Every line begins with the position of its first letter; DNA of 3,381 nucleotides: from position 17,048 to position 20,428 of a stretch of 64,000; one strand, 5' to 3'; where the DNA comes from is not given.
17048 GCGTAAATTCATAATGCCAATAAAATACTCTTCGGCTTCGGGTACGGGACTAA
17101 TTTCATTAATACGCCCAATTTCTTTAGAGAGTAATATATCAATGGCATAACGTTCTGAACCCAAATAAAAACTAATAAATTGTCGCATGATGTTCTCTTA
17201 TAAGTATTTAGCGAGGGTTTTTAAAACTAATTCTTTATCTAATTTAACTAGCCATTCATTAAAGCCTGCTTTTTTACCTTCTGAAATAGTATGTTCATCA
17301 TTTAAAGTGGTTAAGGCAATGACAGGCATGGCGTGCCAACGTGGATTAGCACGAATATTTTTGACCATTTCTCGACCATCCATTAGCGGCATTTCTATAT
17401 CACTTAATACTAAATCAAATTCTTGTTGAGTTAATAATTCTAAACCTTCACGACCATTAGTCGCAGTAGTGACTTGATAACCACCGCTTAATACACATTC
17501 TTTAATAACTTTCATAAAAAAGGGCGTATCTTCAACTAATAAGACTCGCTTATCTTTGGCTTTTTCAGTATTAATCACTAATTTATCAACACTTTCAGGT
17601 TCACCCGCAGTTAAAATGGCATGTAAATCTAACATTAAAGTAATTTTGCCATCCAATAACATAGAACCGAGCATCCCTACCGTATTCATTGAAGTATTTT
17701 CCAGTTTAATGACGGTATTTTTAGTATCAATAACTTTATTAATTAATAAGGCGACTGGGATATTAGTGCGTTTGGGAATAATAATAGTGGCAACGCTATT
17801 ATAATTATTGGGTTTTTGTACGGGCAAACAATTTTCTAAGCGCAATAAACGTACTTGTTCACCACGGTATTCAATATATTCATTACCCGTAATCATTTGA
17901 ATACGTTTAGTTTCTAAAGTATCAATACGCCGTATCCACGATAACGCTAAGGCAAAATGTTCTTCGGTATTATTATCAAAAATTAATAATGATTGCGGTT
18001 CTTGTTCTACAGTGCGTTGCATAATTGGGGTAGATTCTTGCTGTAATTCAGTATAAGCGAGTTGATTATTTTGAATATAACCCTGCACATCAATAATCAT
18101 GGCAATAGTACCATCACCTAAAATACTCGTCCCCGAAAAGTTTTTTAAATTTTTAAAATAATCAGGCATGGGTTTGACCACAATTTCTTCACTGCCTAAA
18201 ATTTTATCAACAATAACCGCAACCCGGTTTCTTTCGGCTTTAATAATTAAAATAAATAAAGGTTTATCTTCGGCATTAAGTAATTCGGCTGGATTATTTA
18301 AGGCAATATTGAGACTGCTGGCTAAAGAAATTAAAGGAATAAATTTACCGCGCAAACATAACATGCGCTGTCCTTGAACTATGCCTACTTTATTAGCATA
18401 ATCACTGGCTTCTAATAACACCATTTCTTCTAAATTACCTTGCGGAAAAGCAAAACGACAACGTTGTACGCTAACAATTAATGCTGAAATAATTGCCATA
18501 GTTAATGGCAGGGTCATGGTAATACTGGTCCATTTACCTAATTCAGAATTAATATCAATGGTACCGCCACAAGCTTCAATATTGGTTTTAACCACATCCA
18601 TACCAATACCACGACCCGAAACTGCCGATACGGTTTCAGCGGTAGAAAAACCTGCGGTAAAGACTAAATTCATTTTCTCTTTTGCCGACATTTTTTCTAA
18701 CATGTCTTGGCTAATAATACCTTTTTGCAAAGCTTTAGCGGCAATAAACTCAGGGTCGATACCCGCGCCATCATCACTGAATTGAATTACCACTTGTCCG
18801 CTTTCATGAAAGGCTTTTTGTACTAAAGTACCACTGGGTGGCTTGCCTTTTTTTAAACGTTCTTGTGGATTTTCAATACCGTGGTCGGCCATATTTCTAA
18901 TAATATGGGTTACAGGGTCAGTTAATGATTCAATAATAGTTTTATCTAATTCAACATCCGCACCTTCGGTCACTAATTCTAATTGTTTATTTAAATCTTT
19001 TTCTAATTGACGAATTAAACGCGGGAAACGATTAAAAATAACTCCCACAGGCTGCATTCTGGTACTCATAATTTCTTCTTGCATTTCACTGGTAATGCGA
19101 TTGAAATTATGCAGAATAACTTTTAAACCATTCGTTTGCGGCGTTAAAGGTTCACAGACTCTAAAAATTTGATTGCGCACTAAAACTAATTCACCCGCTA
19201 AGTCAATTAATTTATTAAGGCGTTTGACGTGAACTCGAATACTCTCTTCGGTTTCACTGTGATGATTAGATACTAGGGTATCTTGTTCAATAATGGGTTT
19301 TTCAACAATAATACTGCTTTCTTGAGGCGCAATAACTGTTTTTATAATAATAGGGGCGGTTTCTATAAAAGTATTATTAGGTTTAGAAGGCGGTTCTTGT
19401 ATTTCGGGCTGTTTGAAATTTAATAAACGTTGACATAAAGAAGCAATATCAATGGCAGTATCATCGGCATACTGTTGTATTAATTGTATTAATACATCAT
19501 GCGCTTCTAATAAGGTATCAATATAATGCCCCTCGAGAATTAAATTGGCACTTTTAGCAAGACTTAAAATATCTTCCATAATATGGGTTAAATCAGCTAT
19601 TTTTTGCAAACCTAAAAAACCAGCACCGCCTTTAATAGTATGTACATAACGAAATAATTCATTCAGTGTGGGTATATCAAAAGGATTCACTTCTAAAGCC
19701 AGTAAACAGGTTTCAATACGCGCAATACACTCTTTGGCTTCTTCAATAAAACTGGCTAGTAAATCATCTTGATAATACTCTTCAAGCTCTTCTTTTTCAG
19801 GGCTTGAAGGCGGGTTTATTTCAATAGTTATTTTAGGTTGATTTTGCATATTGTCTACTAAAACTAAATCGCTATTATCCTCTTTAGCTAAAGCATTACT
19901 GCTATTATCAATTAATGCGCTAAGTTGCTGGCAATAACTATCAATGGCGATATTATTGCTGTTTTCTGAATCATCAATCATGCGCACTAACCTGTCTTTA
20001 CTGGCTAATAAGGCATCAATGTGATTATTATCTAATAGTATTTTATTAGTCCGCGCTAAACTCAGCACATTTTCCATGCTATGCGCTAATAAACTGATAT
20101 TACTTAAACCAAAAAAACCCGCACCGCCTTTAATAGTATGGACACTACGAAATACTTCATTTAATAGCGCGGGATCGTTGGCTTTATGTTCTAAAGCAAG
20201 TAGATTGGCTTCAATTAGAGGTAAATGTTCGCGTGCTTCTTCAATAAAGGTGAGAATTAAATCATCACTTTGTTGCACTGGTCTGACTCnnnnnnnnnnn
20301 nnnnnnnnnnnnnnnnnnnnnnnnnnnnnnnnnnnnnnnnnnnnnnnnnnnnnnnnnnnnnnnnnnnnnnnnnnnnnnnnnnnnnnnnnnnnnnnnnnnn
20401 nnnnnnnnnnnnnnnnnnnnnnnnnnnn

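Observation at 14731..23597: Wsp-like chemosensory pathway wired to a diguanylate cyclase, with a hemerythrin-domain chemoreceptor as input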

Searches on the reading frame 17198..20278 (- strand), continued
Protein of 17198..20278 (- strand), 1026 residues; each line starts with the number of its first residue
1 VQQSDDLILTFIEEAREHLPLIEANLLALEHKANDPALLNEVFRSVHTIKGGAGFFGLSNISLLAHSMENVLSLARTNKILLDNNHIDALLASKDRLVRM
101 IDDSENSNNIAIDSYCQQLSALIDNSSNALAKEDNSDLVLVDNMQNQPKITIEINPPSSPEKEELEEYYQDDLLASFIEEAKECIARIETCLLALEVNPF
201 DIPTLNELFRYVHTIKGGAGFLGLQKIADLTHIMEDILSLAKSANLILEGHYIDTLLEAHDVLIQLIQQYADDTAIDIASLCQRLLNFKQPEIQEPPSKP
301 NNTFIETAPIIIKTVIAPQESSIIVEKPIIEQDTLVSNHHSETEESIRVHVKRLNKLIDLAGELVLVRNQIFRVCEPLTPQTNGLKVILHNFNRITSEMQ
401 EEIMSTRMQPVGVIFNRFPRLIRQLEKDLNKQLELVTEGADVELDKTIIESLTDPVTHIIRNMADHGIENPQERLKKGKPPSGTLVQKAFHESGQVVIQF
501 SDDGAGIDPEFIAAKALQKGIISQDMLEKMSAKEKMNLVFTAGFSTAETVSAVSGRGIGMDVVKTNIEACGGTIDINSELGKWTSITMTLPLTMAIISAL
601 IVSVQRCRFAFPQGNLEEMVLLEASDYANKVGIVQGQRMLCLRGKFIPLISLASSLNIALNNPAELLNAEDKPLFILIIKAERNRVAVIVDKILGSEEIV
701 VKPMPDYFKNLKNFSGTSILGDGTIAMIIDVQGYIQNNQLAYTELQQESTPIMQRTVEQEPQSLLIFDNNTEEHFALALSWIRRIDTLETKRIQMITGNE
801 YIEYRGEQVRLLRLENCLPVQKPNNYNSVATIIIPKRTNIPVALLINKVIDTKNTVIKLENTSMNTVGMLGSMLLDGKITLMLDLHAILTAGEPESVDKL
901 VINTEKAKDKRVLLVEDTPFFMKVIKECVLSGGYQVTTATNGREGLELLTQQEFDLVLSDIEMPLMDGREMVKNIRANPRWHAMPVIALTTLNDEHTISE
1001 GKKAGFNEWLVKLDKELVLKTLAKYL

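Call 55: search_protein_families(library=pfam, proteins=[L038:1732-2982:+, L040:14-1180:+, L051:7707-8957:+, L035:8016-9212:+, L032:8038-9246:+, L031:1174-2436:+, L031:2433-4652:+, L030:7505-8710:+, L037:7856-9304:+, L018:9986-11041:+], max_evalue=0.001)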
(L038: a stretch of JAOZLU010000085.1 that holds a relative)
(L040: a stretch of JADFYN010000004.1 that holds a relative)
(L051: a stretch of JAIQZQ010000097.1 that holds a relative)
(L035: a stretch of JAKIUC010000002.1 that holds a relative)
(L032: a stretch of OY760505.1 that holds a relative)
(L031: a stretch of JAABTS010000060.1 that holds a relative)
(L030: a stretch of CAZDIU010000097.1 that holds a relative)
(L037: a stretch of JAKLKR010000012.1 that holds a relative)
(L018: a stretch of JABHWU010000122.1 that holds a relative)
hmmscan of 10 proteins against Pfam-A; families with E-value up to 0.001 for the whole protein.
L038:1732-2982:+ (416 aa): 2 families
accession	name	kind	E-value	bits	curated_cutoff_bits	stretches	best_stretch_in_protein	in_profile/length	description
PF07228.17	SpoIIE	-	3.1e-28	99.5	25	1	225-415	6-191/192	Stage II sporulation protein E (SpoIIE)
PF00072.30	Response_reg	-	9.5e-27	93.8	30.2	1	18-132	1-110/111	Response regulator receiver domain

L040:14-1180:+ (388 aa): 2 families
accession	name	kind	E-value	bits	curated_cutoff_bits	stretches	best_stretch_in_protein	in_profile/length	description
PF07228.17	SpoIIE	-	1.1e-31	110.7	25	1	198-387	7-191/192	Stage II sporulation protein E (SpoIIE)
PF00072.30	Response_reg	-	1.4e-20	74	30.2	1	4-104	15-110/111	Response regulator receiver domain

L051:7707-8957:+ (416 aa): 2 families
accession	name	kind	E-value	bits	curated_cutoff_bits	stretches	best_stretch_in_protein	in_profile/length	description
PF07228.17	SpoIIE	-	8.7e-31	107.8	25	1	225-415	6-191/192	Stage II sporulation protein E (SpoIIE)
PF00072.30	Response_reg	-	6.7e-24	84.6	30.2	1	17-131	1-110/111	Response regulator receiver domain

L035:8016-9212:+ (398 aa): 2 families
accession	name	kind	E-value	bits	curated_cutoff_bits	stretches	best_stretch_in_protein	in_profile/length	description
PF07228.17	SpoIIE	-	5.2e-32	111.8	25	1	206-397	5-191/192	Stage II sporulation protein E (SpoIIE)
PF00072.30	Response_reg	-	1.2e-23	83.8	30.2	1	4-119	1-111/111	Response regulator receiver domain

L032:8038-9246:+ (402 aa): 2 families
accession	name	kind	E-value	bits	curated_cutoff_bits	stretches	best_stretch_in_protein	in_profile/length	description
PF07228.17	SpoIIE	-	5.5e-36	124.8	25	1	208-400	3-191/192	Stage II sporulation protein E (SpoIIE)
PF00072.30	Response_reg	-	1.6e-26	93.1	30.2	1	6-120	1-110/111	Response regulator receiver domain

L031:1174-2436:+ (420 aa): 2 families
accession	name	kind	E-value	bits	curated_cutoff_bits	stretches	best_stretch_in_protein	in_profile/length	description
PF07228.17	SpoIIE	-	5.6e-35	121.5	25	1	211-403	3-189/192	Stage II sporulation protein E (SpoIIE)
PF00072.30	Response_reg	-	1.9e-25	89.6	30.2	1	7-121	1-110/111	Response regulator receiver domain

L031:2433-4652:+ (739 aa): 6 families
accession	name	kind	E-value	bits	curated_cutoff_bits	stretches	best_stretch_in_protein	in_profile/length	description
PF00072.30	Response_reg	-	3.7e-24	85.5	30.2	1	7-120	1-110/111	Response regulator receiver domain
PF13379.11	NMT1_2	-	8.2e-23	81.9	24.7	1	146-384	6-248/252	NMT1-like family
PF13581.12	HATPase_c_2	-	4.4e-13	49.8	27.4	1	523-625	17-125/127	Histidine kinase-like ATPase domain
PF01740.26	STAS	-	5.7e-10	39.4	22.6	1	640-734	7-102/106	STAS domain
PF13466.11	STAS_2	-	5.5e-07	30.1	29.2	1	649-726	4-80/80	STAS domain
PF02518.31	HATPase_c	-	8.9e-05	23.3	26.4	1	536-616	6-93/111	Histidine kinase-, DNA gyrase B-, and HSP90-like ATPase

L030:7505-8710:+ (401 aa): 2 families
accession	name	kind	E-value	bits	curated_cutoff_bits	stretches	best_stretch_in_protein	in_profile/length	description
PF07228.17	SpoIIE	-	2.3e-28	99.9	25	1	210-400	6-191/192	Stage II sporulation protein E (SpoIIE)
PF00072.30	Response_reg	-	3.3e-28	98.5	30.2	1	6-121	1-111/111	Response regulator receiver domain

L037:7856-9304:+ (482 aa): 2 families
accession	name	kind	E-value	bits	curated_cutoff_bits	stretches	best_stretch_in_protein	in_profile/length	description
PF07228.17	SpoIIE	-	4.8e-35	121.7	25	1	262-447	7-191/192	Stage II sporulation protein E (SpoIIE)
PF00072.30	Response_reg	-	8.7e-25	87.5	30.2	1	51-166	1-111/111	Response regulator receiver domain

L018:9986-11041:+ (351 aa): 3 families
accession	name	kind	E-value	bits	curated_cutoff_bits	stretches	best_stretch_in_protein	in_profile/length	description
PF00072.30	Response_reg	-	1.7e-27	96.2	30.2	1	7-117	1-110/111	Response regulator receiver domain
PF02518.31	HATPase_c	-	2.1e-19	70.4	26.4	1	248-346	9-107/111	Histidine kinase-, DNA gyrase B-, and HSP90-like ATPase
PF00512.31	HisKA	-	2.3e-10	40.8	26.9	1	133-187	2-55/66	His Kinase A (phospho-acceptor) domain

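Call 85: list_cluster_members(proteins=[P0121, P0241, P0143, P0002])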
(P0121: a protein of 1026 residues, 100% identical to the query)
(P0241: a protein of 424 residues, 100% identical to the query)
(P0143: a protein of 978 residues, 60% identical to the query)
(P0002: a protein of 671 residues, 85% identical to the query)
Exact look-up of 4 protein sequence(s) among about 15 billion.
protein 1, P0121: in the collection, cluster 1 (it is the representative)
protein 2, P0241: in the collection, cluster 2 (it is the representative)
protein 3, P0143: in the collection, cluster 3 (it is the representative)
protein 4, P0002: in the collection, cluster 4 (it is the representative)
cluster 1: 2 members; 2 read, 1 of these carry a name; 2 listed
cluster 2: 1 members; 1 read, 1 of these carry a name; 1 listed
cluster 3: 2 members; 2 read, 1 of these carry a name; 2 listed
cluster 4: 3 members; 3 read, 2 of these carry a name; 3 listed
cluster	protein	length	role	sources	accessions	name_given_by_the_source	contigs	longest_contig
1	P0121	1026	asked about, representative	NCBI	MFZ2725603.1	MAG: hybrid sensor histidine kinase/response regulator [Methylococcaceae bacterium]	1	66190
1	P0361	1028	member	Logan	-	-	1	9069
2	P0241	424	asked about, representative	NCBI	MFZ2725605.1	MAG: diguanylate cyclase [Methylococcaceae bacterium]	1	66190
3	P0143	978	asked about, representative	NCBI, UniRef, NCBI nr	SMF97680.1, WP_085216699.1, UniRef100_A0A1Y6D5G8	two-component system, chemotaxis family, sensor kinase CheA [Methylomagnum ishizawai] | Chemotaxis protein CheA n=1 Tax=Methylomagnum ishizawai TaxID=1760988 ... | chemotaxis protein CheW [Methylomagnum ishizawai]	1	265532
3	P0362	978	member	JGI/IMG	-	-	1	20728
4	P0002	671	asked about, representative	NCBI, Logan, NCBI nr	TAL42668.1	MAG: bacteriohemerythrin [Methylovulum sp.]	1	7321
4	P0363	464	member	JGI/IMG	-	hemerythrin-like metal-binding protein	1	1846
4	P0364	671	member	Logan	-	-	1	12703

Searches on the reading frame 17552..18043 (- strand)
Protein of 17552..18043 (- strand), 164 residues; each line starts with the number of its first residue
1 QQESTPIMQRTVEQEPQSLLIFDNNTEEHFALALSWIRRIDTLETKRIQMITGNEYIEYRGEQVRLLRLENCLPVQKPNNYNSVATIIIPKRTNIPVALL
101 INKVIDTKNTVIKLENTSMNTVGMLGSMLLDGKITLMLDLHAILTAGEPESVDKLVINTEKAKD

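Call 86: search_protein_families(library=pfam, proteins=[window:17552-18043:-], max_evalue=0.01)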
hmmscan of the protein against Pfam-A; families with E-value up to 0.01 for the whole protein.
seq(164 aa): 1 family
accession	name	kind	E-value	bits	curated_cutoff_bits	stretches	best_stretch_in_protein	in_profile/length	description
PF01584.24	CheW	-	4.7e-11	42.9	23.5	1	27-146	9-136/138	CheW-like domain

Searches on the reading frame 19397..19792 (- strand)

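Call 86: search_protein_families(library=pfam, proteins=[window:19397-19792:-], max_evalue=0.01)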
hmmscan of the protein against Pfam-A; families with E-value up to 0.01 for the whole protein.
seq(132 aa): 1 family
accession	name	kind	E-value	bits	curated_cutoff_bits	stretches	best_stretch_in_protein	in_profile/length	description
PF01627.28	Hpt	-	2.3e-16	60.2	24.6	1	10-99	1-79/84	Hpt domain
